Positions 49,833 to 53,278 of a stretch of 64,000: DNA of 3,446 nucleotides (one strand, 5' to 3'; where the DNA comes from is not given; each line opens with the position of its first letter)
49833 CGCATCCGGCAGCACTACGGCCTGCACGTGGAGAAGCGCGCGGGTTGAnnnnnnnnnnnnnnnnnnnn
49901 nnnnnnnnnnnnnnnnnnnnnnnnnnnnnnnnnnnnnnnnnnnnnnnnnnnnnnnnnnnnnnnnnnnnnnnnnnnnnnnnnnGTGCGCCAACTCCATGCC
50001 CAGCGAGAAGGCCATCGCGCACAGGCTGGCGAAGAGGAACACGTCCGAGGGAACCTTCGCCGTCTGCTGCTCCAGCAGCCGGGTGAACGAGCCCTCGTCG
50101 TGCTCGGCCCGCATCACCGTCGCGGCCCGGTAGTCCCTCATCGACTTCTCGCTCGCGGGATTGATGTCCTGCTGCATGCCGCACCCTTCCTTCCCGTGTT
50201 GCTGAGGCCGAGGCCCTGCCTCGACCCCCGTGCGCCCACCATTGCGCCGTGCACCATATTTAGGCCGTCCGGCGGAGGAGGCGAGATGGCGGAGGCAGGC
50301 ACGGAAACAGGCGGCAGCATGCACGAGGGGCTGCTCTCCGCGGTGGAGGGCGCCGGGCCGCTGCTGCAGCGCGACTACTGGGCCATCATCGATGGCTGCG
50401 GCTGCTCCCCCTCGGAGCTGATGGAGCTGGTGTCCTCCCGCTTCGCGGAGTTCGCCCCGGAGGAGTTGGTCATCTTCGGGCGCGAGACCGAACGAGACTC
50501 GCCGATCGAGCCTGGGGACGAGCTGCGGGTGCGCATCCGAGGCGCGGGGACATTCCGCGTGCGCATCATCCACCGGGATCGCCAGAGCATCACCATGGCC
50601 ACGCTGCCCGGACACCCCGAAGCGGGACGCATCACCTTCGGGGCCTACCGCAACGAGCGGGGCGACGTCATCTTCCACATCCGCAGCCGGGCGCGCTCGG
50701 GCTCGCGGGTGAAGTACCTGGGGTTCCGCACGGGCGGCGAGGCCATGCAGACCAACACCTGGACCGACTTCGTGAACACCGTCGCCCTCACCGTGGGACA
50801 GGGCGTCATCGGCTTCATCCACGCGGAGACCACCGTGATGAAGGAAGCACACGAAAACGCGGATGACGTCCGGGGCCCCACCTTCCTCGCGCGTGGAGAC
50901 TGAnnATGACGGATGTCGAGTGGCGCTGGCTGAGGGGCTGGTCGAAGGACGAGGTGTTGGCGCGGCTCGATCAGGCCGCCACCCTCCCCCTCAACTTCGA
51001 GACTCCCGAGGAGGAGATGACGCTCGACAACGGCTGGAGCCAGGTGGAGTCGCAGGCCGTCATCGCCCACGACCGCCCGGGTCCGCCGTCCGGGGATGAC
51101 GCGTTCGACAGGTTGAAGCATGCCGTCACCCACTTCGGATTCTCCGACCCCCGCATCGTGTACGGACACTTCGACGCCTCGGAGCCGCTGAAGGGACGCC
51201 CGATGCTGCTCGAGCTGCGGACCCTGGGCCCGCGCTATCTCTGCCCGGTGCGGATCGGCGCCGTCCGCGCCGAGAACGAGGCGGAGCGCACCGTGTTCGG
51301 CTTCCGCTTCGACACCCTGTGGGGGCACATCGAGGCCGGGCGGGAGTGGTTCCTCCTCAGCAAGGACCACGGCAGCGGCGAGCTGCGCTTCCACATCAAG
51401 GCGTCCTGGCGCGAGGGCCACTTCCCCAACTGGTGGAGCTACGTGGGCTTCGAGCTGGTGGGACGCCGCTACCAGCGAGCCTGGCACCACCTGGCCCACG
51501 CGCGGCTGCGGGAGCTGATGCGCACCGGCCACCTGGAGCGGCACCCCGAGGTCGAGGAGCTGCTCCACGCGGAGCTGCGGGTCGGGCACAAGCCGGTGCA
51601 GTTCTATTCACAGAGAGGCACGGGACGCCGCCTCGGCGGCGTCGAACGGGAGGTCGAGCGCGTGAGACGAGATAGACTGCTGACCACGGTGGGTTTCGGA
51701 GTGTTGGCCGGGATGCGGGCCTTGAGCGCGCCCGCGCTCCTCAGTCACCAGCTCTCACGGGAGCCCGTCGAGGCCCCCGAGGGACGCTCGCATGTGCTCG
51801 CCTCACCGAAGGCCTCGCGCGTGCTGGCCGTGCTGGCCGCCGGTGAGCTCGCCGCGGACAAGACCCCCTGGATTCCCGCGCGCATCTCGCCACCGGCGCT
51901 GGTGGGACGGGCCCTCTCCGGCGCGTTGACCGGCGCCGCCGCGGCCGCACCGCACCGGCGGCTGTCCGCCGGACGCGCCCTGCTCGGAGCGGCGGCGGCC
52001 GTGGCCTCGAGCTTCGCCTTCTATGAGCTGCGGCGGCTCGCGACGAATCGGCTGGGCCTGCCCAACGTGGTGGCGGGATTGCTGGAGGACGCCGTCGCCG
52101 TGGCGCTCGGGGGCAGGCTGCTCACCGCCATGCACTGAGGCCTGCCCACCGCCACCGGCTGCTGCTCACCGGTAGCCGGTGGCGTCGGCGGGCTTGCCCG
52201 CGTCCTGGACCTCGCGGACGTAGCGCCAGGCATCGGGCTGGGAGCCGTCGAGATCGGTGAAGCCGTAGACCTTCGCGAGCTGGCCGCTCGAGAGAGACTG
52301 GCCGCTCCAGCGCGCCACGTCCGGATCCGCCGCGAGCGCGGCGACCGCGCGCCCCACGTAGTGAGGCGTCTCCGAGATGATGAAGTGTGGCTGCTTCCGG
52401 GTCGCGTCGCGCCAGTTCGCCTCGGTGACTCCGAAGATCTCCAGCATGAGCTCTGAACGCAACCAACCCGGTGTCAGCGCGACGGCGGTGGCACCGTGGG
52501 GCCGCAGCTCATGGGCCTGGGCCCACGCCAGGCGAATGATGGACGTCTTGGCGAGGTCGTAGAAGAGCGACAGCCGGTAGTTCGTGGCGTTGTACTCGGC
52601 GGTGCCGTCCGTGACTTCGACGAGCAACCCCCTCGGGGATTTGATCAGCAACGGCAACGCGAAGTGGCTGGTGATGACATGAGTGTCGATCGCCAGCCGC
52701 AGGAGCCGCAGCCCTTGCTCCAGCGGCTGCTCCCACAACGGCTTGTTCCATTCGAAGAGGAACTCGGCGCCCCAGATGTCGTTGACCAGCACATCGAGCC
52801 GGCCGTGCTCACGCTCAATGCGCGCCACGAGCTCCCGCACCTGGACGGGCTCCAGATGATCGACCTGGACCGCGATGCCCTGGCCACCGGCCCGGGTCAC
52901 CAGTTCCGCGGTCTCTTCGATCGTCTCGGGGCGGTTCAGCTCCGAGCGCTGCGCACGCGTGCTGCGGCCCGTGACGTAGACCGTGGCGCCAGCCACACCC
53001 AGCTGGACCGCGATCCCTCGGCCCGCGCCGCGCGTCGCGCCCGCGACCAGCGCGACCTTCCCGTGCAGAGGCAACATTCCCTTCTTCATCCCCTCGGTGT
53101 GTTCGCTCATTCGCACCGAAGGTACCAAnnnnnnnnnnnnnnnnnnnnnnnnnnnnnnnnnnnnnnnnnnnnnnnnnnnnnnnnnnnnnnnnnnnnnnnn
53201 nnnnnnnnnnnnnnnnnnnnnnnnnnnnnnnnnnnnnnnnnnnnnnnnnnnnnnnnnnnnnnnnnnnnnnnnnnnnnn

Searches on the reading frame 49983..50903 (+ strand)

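Call 50: search_protein_families(library=pfam, proteins=[window:49983-50903:+], max_evalue=0.00001)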
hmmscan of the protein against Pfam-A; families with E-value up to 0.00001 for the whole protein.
window:49983-50903:+ (306 aa): 1 family
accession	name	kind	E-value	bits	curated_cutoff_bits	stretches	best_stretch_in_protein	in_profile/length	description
PF09348.15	DUF1990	-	1.9e-07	31.7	23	1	171-246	55-138/157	Domain of unknown function (DUF1990)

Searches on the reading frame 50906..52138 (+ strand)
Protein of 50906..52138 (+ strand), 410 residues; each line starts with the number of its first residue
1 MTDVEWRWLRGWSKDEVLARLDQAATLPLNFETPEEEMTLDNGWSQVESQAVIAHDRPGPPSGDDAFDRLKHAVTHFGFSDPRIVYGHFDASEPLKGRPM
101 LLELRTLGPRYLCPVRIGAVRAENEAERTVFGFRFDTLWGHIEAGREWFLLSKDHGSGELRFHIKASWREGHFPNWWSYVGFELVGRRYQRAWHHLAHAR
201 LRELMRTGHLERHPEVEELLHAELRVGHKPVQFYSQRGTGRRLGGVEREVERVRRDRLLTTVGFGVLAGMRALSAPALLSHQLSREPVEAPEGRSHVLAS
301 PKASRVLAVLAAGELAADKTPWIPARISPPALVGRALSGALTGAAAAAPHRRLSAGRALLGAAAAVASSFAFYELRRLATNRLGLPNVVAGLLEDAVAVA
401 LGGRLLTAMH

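Call 50: search_protein_families(library=pfam, proteins=[window:50906-52138:+], max_evalue=0.00001)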
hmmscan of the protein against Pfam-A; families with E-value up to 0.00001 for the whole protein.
window:50906-52138:+ (410 aa): 2 families
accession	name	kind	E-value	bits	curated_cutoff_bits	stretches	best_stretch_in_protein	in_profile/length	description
PF09348.15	DUF1990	-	1.1e-17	65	23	1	40-191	12-149/157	Domain of unknown function (DUF1990)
PF13548.11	DUF4126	-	7e-08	32.8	27.5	1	258-401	1-147/175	Domain of unknown function (DUF4126)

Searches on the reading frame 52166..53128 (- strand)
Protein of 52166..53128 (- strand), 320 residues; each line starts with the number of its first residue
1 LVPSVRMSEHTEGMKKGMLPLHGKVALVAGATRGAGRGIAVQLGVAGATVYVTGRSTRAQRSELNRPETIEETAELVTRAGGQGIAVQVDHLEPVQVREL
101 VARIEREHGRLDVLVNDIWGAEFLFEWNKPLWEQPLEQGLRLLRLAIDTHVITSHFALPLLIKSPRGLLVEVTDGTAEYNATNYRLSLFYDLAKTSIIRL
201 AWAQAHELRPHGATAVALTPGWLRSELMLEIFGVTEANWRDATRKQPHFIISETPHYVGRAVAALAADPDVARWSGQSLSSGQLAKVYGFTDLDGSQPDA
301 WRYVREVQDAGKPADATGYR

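Call 50: search_protein_families(library=pfam, proteins=[window:52166-53128:-], max_evalue=0.00001)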
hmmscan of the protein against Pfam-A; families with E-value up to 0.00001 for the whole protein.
window:52166-53128:- (320 aa): 2 families
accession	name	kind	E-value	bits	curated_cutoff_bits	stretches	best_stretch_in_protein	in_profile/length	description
PF00106.31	adh_short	-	3.2e-18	66.4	26.6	1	24-228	1-187/195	short chain dehydrogenase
PF13561.12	adh_short_C2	-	3.5e-17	63.2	27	1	30-268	1-219/236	Enoyl-(Acyl carrier protein) reductase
